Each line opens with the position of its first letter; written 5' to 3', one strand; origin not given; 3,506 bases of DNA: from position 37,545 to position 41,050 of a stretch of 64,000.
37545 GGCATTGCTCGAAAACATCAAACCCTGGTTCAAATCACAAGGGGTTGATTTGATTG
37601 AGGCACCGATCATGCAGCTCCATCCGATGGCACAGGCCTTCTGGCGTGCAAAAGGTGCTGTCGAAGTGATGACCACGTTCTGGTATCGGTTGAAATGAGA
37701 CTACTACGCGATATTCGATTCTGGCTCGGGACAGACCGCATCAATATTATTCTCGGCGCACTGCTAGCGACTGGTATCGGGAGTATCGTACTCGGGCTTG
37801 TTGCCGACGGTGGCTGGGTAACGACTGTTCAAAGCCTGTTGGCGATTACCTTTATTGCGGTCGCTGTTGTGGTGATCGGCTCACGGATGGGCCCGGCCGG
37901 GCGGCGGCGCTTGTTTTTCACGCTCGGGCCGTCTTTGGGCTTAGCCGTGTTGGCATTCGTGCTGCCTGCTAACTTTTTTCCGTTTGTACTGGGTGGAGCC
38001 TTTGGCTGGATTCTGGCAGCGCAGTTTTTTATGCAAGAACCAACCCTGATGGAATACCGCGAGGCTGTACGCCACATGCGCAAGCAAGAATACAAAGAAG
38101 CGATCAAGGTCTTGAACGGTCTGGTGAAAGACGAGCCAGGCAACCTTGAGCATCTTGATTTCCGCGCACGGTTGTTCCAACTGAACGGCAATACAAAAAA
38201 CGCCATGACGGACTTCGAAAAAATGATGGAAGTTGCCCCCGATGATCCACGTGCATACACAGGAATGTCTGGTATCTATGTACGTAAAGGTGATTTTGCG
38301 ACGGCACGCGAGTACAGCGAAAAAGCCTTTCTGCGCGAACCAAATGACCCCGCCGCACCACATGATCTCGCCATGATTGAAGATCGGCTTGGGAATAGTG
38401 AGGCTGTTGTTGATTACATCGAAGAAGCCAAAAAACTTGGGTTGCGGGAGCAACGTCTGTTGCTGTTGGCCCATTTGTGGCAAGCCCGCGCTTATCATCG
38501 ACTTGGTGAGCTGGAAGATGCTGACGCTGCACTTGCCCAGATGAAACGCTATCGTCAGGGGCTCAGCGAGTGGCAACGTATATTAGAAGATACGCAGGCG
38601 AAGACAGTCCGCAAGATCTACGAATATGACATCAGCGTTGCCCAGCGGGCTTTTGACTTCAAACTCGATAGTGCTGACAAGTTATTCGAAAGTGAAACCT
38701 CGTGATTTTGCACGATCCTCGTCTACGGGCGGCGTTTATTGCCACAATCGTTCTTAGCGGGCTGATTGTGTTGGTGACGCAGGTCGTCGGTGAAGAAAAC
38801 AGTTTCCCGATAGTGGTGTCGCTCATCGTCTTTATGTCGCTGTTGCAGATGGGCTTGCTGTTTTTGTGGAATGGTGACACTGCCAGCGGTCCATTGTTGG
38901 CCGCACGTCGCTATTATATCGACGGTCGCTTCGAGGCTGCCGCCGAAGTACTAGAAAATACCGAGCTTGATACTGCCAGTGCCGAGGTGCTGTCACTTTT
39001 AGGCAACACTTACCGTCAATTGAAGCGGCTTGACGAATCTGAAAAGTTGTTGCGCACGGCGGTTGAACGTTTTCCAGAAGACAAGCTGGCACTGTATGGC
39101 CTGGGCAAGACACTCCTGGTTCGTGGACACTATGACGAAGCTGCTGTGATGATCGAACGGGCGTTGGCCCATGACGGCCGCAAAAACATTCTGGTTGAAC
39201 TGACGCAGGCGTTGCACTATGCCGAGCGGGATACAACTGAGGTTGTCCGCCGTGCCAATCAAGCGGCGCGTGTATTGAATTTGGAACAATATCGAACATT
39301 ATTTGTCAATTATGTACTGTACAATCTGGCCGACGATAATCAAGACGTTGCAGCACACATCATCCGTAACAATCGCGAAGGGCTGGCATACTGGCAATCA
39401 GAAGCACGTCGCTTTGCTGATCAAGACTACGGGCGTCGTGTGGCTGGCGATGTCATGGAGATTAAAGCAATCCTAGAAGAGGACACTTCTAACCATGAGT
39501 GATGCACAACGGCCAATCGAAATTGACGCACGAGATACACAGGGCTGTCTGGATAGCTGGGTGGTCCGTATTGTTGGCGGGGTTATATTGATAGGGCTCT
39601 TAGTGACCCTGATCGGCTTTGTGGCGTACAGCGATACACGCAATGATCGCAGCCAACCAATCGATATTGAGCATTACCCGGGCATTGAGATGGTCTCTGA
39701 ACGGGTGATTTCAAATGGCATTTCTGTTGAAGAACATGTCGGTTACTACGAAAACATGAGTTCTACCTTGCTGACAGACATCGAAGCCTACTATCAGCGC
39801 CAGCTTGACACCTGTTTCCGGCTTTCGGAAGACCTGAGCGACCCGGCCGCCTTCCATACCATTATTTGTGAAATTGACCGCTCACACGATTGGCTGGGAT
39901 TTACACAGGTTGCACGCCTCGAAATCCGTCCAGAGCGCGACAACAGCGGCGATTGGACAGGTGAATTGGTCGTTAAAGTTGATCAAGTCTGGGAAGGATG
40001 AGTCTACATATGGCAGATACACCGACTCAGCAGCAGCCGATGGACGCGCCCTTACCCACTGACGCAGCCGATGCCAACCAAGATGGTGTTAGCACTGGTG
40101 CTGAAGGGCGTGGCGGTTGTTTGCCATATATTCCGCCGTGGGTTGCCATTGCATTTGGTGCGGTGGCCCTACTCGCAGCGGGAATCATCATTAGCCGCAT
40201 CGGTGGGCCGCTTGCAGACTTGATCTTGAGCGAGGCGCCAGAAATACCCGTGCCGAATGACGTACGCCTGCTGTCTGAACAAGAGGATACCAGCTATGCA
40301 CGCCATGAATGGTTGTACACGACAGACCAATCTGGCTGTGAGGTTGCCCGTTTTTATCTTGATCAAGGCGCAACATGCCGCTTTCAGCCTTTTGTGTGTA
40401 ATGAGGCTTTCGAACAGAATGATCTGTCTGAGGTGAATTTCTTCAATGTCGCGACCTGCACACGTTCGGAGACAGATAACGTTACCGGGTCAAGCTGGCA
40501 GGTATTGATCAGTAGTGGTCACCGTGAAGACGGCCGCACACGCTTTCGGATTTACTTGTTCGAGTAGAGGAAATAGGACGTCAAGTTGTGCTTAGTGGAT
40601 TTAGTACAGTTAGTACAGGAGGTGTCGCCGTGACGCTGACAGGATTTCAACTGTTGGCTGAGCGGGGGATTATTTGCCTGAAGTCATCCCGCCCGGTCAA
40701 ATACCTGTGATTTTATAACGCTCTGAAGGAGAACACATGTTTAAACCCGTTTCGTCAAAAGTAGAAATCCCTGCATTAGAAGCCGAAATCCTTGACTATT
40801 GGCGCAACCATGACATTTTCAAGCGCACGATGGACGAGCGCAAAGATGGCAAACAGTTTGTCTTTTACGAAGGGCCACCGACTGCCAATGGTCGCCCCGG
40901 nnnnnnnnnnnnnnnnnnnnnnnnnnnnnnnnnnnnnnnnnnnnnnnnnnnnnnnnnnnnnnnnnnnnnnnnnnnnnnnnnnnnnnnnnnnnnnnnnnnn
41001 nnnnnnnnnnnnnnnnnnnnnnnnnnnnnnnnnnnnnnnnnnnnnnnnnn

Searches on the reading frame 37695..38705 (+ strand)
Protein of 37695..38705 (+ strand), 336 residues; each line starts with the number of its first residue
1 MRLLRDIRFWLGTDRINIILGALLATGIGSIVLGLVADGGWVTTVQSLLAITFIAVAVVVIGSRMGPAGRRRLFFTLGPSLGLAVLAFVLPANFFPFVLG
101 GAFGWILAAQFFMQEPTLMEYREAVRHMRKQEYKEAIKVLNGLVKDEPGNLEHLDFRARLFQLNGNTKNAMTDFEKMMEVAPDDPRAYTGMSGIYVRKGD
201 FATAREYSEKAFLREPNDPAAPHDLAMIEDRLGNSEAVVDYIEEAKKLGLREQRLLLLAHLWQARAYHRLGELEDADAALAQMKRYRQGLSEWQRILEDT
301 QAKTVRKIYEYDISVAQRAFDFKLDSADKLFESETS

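Call 7: search_protein_families(library=pfam, proteins=[window:37695-38705:+])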
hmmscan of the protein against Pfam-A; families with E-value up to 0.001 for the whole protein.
window:37695-38705:+ (336 aa): 15 families
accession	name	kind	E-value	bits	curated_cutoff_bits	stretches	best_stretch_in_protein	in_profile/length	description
PF14559.12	TPR_19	-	1.7e-12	47.9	25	1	164-220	4-60/68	Tetratricopeptide repeat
PF13371.12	TPR_9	-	6.3e-12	45.8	35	1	126-187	4-65/73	Tetratricopeptide repeat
PF13428.12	TPR_14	-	8.1e-12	45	23.5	0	125-160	9-44/44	Tetratricopeptide repeat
PF13181.12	TPR_8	-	4.1e-11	42.5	25.7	0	186-218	2-34/34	Tetratricopeptide repeat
PF07719.23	TPR_2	-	4.1e-10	39.4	27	0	186-218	2-34/34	Tetratricopeptide repeat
PF13432.12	TPR_16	-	3.2e-06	27.9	32.7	0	121-176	1-56/65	Tetratricopeptide repeat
PF13174.12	TPR_6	-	5.2e-06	27.2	26.3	0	259-283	2-26/33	Tetratricopeptide repeat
PF25064.1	ARM_TT21_5th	-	8.2e-06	26.6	27.8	0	128-180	12-64/117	TT21 fifth ARM repeats domain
PF13431.12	TPR_17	-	1e-05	25.8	24.4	0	174-206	2-34/34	Tetratricopeptide repeat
PF14853.12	Fis1_TPR_C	-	4.4e-05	24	25.3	0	124-152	8-36/53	Fis1 C-terminal tetratricopeptide repeat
PF13424.12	TPR_12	-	0.00011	22.8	30.1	0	157-211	9-71/77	Tetratricopeptide repeat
PF23914.1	TPR_CcmH_CycH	-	0.00029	21.1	42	0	119-185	88-155/158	Cytochrome c-type biogenesis protein H TPR domain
PF00515.34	TPR_1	-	0.0003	20.9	27.8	0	157-184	7-34/34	Tetratricopeptide repeat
PF12895.13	ANAPC3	-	0.00041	21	27.2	0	164-217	2-55/82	Anaphase-promoting complex, cyclosome, subunit 3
PF24575.1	TPR_Slam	-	0.00048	21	35.2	0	112-149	42-79/104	Surface lipoprotein assembly modifier, N-terminal TPR repeats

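Call 8: search_protein_families(library=ncbifam, proteins=[window:37695-38705:+])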
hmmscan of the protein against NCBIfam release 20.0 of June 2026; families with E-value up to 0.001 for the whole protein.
window:37695-38705:+ (336 aa): 13 families
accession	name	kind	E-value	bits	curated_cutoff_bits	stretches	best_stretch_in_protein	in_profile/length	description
NF040959.1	MamA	equivalog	3.2e-14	52.9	200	1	121-252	40-172/204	magnetosome protein MamA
TIGR02917.1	PEP_TPR_lipo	equivalog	2.4e-13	48.9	312.2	1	125-301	439-611/899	XrtA/PEP-CTERM system TPR-repeat protein PrsT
NF052400.1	M48_BAM_BepA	equivalog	1.9e-08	33.6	570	1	116-288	306-478/483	beta-barrel assembly-enhancing protease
NF007302.0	PRK09782.1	equivalog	3.5e-07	28.6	1223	1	131-241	593-702/990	phage receptor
TIGR02521.1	type_IV_pilW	equivalog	1.4e-06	28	154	0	124-187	38-101/234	type IV pilus biogenesis/stability protein PilW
NF052415.1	T3SS_chap_SctY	equivalog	4.1e-06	27.3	70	0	212-282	33-102/106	type III secretion apparatus assembly chaperone SctY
NF047371.1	FlcA_CTERM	equivalog_domain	5.6e-06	25.1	300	0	209-304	337-433/646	periplasmic flagellar collar protein FlcA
TIGR03939.1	PGA_TPR_OMP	equivalog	2.4e-05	22.7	366.65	1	109-302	11-203/800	poly-beta-1,6 N-acetyl-D-glucosamine export porin PgaA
NF002725.1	PRK02603.1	equivalog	5.8e-05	23.2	143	0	120-210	38-131/173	photosystem I assembly protein Ycf3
NF033758.1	gliding_GltE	equivalog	7.7e-05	21.8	225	1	129-220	98-189/411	adventurous gliding motility TPR repeat lipoprotein GltE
TIGR02552.1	LcrH_SycD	equivalog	9.9e-05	22.1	104.8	1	121-207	22-108/136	SycD/LcrH family type III secretion system chaperone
TIGR02795.1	tol_pal_ybgF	equivalog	0.00071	20.2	90.1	0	120-208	5-99/119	tol-pal system protein YbgF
TIGR00990.1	3a0801s09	subfamily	0.00075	18.2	757.25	0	155-241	335-422/615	mitochondrial import receptor subunit TOM70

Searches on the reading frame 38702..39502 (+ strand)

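Call 7: search_protein_families(library=pfam, proteins=[window:38702-39502:+])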
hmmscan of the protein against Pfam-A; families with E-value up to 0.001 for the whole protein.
window:38702-39502:+ (266 aa): 13 families
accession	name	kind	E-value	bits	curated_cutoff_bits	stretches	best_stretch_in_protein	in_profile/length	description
PF07719.23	TPR_2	-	1.1e-11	44.3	27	1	94-127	1-34/34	Tetratricopeptide repeat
PF14559.12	TPR_19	-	1.5e-11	44.8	25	2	74-127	4-58/68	Tetratricopeptide repeat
PF13424.12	TPR_12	-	2.8e-11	43.9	30.1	2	94-156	3-73/77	Tetratricopeptide repeat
PF00515.34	TPR_1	-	1.4e-10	41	27.8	1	94-127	1-34/34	Tetratricopeptide repeat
PF13428.12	TPR_14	-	8.9e-09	35.6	23.5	1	96-136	3-43/44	Tetratricopeptide repeat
PF13432.12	TPR_16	-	7.3e-08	33.2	32.7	1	100-152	3-54/65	Tetratricopeptide repeat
PF13181.12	TPR_8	-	9.9e-07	28.9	25.7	1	94-126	1-33/34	Tetratricopeptide repeat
PF13374.12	TPR_10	-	1.8e-06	28.2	27.5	0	94-123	2-31/42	Tetratricopeptide repeat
PF13431.12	TPR_17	-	2e-06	28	24.4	0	116-147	1-32/34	Tetratricopeptide repeat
PF13176.12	TPR_7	-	1e-05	25.7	27.9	0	97-123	2-30/36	Tetratricopeptide repeat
PF12895.13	ANAPC3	-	4.6e-05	24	27.2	0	67-118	29-80/82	Anaphase-promoting complex, cyclosome, subunit 3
PF13174.12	TPR_6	-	5.3e-05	24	26.3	0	96-126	2-32/33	Tetratricopeptide repeat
PF13414.12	TPR_11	-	0.00016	21.7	26.8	0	101-138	1-38/42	TPR repeat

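Call 8: search_protein_families(library=ncbifam, proteins=[window:38702-39502:+])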
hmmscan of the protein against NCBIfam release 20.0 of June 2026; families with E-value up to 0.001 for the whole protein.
window:38702-39502:+ (266 aa): 7 families
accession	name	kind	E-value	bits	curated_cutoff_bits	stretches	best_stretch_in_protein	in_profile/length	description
TIGR03939.1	PGA_TPR_OMP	equivalog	8.9e-10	37.4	366.65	1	74-204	66-194/800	poly-beta-1,6 N-acetyl-D-glucosamine export porin PgaA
TIGR02917.1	PEP_TPR_lipo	equivalog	3.5e-07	28.5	312.2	1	66-174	95-205/899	XrtA/PEP-CTERM system TPR-repeat protein PrsT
NF052415.1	T3SS_chap_SctY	equivalog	1.8e-06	28.4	70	1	90-173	2-89/106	type III secretion apparatus assembly chaperone SctY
TIGR02521.1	type_IV_pilW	equivalog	1e-05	25.2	154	1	68-157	38-128/234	type IV pilus biogenesis/stability protein PilW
NF040959.1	MamA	equivalog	2.3e-05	24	200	1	74-158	84-169/204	magnetosome protein MamA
NF053607.1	CHU_0125_OmpA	equivalog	7.8e-05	21.4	620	1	68-204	26-161/639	CHU_0125 family OmpA-like outer membrane integrity protein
NF033920.0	C39_PA2778_fam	equivalog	0.00014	21.4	150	1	103-177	165-240/255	PA2778 family cysteine peptidase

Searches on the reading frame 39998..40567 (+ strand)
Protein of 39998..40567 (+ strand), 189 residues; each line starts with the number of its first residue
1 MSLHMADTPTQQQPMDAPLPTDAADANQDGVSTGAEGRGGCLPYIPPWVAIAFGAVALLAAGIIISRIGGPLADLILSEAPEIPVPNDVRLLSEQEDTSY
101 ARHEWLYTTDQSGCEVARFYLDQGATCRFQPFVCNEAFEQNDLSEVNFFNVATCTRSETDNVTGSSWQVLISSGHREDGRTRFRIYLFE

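Call 7: search_protein_families(library=pfam, proteins=[window:39998-40567:+])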
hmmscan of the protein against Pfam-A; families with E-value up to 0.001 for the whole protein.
window:39998-40567:+ (189 aa): 0 families

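Call 8: search_protein_families(library=ncbifam, proteins=[window:39998-40567:+])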
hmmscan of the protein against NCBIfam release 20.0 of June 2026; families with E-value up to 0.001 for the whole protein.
window:39998-40567:+ (189 aa): 0 families

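Call 59: find_homologous_proteins(query=window:39998-40567:+)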
Query window:39998-40567:+ (189 aa): 4 proteins with E <= 0.001 among 269 candidates.
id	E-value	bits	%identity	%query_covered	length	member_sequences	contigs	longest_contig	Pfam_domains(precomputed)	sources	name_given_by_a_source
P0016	5.3e-122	422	100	98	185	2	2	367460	-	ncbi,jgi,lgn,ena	-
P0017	6.1e-70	253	75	77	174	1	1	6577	-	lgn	-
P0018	2.9e-33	133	44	77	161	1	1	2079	-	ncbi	-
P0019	7.1e-30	122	42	77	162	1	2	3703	-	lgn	-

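Call 67: predict_structure(alignment_id=A4)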
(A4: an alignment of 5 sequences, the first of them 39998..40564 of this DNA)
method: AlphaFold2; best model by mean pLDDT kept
length: 189 residues; sequences in the alignment: 5
mean_pLDDT: 68.1   pTM: 0.47
mean pLDDT of the five models: 68.1, 67.1, 64.4, 62.5, 60.7
residues with pLDDT >= 90: 0; 70-90: 114; 50-70: 23; < 50: 52
segments of 3 or more residues with pLDDT < 50: 1-13, 15-41, 71-81
pLDDT, mean of each block of 10 residues (from residue 1): 44 44 34 39 75 86 69 46 72 78 82 84 85 83 80 74 71 72 79
secondary structure, 60 per line:
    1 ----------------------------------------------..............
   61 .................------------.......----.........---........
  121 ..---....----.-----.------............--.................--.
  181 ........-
elements in order: H47-77 E90-96 E101-109 H113-122 E126-129 E147-158 E161-177 E180-188

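Call 72: fold_search(model_id=the predicted structure, library=pdb)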
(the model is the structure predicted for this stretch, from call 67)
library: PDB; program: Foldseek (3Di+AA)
matches with E <= 10: 718; with E <= 0.001: 0
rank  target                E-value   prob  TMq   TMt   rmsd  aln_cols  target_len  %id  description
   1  2nn5                  4.7e-02  0.63  0.23  0.25  10.7       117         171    4  Structure of Conserved Protein of Unknown Function EF2215 from Enterococcus faecalis (released 2006-11-21)
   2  3tgo_D                5.0e-02  0.60  0.24  0.24  24.9       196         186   12  Crystal structure of the E. coli BamCD complex (released 2011-09-28)
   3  3l4r                  5.0e-02  0.16  0.13  0.15  12.6       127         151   12  Crystal structure of the dog lipocalin allergen Can f 2 and implications for cross-reactivity to the cat allergen Fel d  (released 2010-05-26)
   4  4fpw_A                5.9e-02  0.41  0.22  0.26  10.9       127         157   10  Crystal Structure of CalU16 from Micromonospora echinospora. Northeast Structural Genomics Consortium Target MiR12. (released 2012-12-12)
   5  3uid_B                6.3e-02  0.33  0.20  0.23  12.2       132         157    9  Crystal Structure of Protein Ms6760 from Mycobacterium smegmatis (released 2011-11-23)
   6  2r73_A                6.6e-02  0.20  0.14  0.16  11.9       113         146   12  Crystal Structure of the Possum Milk Whey Lipocalin Trichosurin at pH 8.2 (released 2007-11-20)
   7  2r73_B                8.4e-02  0.18  0.14  0.16  11.2       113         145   11  Crystal Structure of the Possum Milk Whey Lipocalin Trichosurin at pH 8.2 (released 2007-11-20)
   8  8ag0_A                8.9e-02  0.20  0.17  0.19  17.3       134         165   12  Crystal structure of mutant PRELID3a-TRIAP1 complex - R53E (released 2022-11-23)
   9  8aei_B                1.0e-01  0.16  0.14  0.16  11.8       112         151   11  X-ray structure of Canis familiaris Odorant Binding Protein 2 bound to citronellal (released 2023-08-16)
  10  1xuv_A                1.2e-01  0.54  0.27  0.30   9.0       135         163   15  X-Ray Crystal Structure of Protein MM0500 from Methanosarcina mazei. Northeast Structural Genomics Consortium Target M (released 2004-11-23)
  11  6wnd_A                1.2e-01  0.38  0.23  0.15   9.6       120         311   12  Structure of the Rieske non-heme iron oxygenase GxtA with dideoxysaxitoxin bound (released 2020-06-17)
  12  7szg_B                1.3e-01  0.28  0.21  0.14  10.2       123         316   12  Structure of the Rieske Non-heme Iron Oxygenase GxtA Pressurized with Xenon (released 2022-01-19)
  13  7sze_A                1.3e-01  0.21  0.21  0.14  11.5       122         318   11  Structure of the Rieske Non-heme Iron Oxygenase GxtA with Saxitoxin Bound (released 2022-01-19)
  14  6wnd_B                1.4e-01  0.35  0.23  0.15   9.6       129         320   12  Structure of the Rieske non-heme iron oxygenase GxtA with dideoxysaxitoxin bound (released 2020-06-17)
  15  7szf_B                1.4e-01  0.28  0.22  0.14   9.1       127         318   11  Structure of the Rieske Non-heme Iron Oxygenase GxtA with beta-Saxitoxinol Bound (released 2022-01-19)
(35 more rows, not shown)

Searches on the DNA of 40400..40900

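Call 9: search_rna_families(source=window, start=40400, end=40900, threshold=evalue, max_evalue=10, show_alignments=2)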
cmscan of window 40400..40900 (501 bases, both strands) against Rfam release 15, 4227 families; matches with E-value up to 10: 2.
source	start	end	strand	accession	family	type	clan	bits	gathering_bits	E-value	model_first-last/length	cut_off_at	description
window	40418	40447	+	RF02475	GlsR6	Gene; snRNA; snoRNA; CD-box;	-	11.4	75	5.1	1-59/59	no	Small nucleolar RNA GlsR6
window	40572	40673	-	RF02039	SPRY4-IT1_2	Gene; lncRNA;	-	10.3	40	8.5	1-120/120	no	SPRY4-IT1 conserved region 2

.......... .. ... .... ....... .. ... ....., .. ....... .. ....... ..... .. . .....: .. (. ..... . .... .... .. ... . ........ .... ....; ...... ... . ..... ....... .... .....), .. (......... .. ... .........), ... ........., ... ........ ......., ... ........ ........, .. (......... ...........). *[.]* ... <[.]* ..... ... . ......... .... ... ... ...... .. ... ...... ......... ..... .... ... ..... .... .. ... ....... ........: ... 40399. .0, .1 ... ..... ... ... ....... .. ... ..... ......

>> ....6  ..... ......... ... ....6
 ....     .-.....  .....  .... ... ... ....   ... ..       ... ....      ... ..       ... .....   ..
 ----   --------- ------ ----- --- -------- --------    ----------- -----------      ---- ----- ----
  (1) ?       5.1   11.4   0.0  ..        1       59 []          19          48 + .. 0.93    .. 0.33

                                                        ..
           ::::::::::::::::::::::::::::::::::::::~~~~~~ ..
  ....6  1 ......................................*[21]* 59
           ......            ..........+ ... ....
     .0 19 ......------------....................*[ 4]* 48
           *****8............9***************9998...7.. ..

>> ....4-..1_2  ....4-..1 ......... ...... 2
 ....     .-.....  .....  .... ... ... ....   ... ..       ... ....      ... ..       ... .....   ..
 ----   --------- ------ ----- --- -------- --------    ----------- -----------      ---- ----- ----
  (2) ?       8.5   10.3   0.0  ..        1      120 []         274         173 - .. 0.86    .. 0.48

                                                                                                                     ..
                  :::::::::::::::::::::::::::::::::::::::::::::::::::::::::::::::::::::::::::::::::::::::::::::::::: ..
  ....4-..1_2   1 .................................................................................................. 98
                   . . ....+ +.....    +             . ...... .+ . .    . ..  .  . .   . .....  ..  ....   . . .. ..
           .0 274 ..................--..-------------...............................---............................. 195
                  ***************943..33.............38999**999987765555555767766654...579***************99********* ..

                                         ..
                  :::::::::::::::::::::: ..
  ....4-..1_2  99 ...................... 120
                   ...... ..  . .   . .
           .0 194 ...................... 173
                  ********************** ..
